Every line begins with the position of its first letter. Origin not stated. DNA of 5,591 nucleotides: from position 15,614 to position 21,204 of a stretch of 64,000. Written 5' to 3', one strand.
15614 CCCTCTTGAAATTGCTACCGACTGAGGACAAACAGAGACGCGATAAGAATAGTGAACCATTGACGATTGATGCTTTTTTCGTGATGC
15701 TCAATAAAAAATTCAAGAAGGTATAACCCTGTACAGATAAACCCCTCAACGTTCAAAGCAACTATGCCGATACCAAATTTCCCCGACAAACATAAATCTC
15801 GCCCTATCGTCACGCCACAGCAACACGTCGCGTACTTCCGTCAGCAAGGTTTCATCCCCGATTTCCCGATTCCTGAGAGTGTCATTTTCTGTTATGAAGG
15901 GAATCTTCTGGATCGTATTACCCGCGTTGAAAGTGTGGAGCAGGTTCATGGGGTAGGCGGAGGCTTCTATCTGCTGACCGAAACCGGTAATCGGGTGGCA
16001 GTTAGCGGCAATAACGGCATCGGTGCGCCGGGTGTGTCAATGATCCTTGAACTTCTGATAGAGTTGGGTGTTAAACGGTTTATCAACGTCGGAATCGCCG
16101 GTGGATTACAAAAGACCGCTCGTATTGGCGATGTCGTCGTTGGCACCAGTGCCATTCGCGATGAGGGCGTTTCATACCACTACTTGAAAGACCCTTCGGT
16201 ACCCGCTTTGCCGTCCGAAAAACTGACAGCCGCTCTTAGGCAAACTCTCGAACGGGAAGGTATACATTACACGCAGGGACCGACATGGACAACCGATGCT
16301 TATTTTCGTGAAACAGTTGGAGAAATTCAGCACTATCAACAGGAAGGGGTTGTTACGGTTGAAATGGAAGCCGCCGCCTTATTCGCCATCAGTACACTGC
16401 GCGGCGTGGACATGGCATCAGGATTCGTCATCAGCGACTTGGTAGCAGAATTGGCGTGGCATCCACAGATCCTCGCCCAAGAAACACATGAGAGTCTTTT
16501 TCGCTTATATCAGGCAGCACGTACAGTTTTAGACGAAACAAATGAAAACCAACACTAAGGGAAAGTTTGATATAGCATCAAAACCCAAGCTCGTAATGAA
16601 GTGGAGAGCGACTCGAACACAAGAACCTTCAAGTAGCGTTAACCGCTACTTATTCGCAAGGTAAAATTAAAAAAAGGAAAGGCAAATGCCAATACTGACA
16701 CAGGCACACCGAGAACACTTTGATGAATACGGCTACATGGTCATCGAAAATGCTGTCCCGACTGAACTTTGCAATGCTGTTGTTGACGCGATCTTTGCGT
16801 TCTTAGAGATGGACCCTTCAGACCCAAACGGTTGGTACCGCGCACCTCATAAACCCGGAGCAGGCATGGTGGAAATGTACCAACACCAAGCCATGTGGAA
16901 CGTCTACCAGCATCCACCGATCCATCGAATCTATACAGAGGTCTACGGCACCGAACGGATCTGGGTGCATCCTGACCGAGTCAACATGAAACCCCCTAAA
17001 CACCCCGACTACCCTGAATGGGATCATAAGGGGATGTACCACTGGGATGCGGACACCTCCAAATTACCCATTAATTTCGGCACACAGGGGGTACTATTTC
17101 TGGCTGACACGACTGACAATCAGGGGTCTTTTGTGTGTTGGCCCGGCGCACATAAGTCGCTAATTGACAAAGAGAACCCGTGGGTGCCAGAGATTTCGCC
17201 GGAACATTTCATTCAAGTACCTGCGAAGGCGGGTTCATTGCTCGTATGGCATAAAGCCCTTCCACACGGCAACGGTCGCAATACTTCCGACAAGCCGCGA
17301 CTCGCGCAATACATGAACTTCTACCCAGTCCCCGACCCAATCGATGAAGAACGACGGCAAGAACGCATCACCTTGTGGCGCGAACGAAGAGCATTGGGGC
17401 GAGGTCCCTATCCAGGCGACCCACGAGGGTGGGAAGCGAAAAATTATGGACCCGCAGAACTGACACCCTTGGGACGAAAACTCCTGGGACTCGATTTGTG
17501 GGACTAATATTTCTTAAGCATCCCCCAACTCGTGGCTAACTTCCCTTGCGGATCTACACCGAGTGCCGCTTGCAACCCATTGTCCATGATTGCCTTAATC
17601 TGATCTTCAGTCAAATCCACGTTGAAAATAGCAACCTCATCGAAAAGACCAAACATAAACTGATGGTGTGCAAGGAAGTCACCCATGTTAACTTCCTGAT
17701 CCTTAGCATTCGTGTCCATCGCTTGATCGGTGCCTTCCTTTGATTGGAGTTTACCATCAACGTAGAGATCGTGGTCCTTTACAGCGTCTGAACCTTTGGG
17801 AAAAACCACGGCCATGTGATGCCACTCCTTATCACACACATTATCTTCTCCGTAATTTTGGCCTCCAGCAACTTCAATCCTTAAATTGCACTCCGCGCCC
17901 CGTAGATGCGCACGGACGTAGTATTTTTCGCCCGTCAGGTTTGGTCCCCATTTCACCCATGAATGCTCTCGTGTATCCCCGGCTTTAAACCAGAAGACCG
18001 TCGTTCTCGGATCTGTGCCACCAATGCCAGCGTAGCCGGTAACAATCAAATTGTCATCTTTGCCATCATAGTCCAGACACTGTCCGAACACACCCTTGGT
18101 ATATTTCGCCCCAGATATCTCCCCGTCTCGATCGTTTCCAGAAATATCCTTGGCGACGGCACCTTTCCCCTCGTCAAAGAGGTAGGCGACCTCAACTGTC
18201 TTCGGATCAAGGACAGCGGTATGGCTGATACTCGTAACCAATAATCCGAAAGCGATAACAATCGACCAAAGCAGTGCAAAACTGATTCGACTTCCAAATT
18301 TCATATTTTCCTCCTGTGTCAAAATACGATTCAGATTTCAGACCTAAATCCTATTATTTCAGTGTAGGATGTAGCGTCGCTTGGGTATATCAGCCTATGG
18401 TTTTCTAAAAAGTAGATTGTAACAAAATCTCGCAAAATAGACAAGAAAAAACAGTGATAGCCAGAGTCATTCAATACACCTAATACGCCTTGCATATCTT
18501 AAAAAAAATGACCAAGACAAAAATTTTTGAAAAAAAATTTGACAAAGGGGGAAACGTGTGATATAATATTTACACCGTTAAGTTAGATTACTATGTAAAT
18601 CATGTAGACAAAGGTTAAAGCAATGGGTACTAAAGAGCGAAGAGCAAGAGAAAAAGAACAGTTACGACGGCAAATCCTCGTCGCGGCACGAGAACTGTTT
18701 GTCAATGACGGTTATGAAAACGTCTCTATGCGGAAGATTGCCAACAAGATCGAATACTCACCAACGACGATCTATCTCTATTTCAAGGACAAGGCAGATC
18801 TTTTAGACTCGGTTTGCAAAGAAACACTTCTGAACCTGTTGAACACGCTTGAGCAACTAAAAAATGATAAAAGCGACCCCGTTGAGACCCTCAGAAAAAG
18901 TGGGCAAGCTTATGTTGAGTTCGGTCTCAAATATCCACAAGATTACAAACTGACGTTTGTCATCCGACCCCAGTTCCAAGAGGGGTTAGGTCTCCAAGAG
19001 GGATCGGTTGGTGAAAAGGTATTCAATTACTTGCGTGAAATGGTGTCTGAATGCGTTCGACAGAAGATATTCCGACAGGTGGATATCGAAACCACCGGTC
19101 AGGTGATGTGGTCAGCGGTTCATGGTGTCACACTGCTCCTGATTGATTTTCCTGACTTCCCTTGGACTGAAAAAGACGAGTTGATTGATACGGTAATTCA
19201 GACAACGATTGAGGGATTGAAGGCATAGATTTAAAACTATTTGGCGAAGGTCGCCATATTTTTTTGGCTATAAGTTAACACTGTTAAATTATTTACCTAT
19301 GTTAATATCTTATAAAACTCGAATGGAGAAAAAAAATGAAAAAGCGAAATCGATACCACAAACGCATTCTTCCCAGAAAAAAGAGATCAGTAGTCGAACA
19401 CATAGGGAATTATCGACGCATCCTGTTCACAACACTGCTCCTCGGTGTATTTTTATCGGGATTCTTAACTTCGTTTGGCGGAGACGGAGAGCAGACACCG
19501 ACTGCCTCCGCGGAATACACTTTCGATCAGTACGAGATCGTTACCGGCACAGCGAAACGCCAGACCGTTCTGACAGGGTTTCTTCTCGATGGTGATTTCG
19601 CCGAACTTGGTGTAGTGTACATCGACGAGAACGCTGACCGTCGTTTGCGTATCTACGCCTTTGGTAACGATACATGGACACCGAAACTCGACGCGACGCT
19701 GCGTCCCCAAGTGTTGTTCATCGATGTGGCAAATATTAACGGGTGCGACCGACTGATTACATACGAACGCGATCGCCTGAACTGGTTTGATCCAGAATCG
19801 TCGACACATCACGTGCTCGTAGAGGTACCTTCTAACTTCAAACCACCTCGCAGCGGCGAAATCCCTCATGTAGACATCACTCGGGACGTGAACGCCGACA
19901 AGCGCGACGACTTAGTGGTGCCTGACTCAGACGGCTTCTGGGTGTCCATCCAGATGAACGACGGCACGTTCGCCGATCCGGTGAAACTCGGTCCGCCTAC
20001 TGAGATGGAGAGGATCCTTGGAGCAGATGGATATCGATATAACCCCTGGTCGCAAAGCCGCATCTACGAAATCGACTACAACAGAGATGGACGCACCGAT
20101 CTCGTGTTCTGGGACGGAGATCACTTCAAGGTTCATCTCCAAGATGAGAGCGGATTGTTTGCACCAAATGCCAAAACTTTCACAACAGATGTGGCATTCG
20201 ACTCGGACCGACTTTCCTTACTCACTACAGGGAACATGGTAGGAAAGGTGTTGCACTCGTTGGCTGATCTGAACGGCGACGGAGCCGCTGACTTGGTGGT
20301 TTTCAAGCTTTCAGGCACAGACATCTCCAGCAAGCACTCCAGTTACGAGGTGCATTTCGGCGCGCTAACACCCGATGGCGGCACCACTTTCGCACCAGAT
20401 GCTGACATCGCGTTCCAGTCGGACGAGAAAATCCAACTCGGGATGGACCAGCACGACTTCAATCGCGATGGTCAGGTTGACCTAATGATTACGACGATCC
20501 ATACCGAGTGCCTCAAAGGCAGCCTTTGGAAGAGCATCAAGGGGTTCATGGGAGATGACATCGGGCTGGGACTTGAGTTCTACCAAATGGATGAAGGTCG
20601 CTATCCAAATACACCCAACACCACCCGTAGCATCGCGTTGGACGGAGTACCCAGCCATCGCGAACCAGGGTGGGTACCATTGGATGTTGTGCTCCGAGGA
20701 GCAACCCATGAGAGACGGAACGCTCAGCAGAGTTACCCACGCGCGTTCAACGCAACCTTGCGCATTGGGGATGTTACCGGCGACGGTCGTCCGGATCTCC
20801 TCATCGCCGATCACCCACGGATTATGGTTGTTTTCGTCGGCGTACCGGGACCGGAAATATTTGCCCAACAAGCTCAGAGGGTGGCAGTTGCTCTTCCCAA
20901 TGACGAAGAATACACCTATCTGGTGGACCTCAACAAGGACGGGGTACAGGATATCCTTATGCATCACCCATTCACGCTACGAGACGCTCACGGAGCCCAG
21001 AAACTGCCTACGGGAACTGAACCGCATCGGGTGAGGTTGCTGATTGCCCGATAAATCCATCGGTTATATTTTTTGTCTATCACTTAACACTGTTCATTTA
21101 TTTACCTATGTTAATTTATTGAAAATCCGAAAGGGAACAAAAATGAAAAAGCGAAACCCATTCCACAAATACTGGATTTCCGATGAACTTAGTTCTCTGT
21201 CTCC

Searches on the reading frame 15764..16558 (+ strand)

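Call 89: search_protein_families(library=pfam, proteins=[window:15764-16558:+], max_evalue=0.001)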
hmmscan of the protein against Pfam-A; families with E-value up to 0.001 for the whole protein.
window:15764-16558:+ (264 aa): 1 family
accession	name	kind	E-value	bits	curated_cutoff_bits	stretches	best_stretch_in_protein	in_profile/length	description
PF01048.26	PNP_UDP_1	-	2.4e-35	122.4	25.1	1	64-231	29-204/233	Phosphorylase superfamily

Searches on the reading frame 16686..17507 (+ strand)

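Call 89: search_protein_families(library=pfam, proteins=[window:16686-17507:+], max_evalue=0.001)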
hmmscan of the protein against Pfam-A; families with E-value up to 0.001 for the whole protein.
window:16686-17507:+ (273 aa): 1 family
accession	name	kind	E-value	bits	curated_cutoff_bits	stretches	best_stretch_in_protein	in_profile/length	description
PF05721.19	PhyH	-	8.1e-14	52.8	22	1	12-206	1-212/213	Phytanoyl-CoA dioxygenase (PhyH)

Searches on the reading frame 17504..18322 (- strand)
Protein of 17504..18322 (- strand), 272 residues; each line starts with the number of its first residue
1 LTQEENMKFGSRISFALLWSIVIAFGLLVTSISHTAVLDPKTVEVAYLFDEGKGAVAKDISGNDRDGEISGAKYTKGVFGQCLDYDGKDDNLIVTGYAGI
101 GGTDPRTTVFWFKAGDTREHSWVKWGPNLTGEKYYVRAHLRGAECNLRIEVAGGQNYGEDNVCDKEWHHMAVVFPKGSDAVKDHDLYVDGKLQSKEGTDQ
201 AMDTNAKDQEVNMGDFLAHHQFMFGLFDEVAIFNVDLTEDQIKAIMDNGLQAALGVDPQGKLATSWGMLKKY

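Call 89: search_protein_families(library=pfam, proteins=[window:17504-18322:-], max_evalue=0.001)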
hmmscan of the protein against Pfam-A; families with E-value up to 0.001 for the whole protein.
window:17504-18322:- (272 aa): 1 family
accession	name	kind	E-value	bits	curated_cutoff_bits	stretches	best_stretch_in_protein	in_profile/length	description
PF13385.13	Laminin_G_3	-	7e-12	46.2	27.6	1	87-243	2-151/151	Concanavalin A-like lectin/glucanases superfamily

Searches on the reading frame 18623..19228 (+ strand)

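Call 89: search_protein_families(library=pfam, proteins=[window:18623-19228:+], max_evalue=0.001)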
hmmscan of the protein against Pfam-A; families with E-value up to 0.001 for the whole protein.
window:18623-19228:+ (201 aa): 2 families
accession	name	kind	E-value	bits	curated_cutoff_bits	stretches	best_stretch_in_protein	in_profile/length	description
PF00440.29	TetR_N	-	6.4e-15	55.1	24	1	18-63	1-46/47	Bacterial regulatory proteins, tetR family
PF13305.11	TetR_C_33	-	2.4e-08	35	26.8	1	90-181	1-88/103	Tetracyclin repressor-like, C-terminal domain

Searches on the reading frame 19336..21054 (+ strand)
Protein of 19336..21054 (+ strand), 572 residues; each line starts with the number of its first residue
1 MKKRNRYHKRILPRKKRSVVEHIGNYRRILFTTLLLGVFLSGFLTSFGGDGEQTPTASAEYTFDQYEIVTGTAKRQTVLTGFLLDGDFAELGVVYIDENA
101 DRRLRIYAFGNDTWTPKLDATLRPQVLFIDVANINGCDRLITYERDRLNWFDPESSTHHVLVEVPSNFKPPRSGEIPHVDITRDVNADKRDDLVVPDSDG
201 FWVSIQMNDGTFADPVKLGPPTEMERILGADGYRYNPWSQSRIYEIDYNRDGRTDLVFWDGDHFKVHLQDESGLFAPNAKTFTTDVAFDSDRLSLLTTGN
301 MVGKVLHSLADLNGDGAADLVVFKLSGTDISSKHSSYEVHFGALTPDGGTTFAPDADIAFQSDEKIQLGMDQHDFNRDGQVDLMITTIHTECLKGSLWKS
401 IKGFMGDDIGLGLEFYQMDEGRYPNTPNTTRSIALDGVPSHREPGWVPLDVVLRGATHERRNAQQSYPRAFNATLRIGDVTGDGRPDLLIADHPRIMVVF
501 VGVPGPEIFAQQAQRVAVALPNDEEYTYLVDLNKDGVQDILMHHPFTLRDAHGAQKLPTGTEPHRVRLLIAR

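Call 15: search_protein_families(library=pfam, proteins=[window:19336-21054:+], max_evalue=0.001)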
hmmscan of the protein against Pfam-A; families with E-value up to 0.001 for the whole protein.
window:19336-21054:+ (572 aa): 2 families
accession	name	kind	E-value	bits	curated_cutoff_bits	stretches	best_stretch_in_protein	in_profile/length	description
PF13517.12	FG-GAP_3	-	2.9e-17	63.4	26.9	2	247-322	1-61/61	FG-GAP-like repeat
PF01839.29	FG-GAP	-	2.1e-11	43.8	22.1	0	471-491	1-21/37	FG-GAP repeat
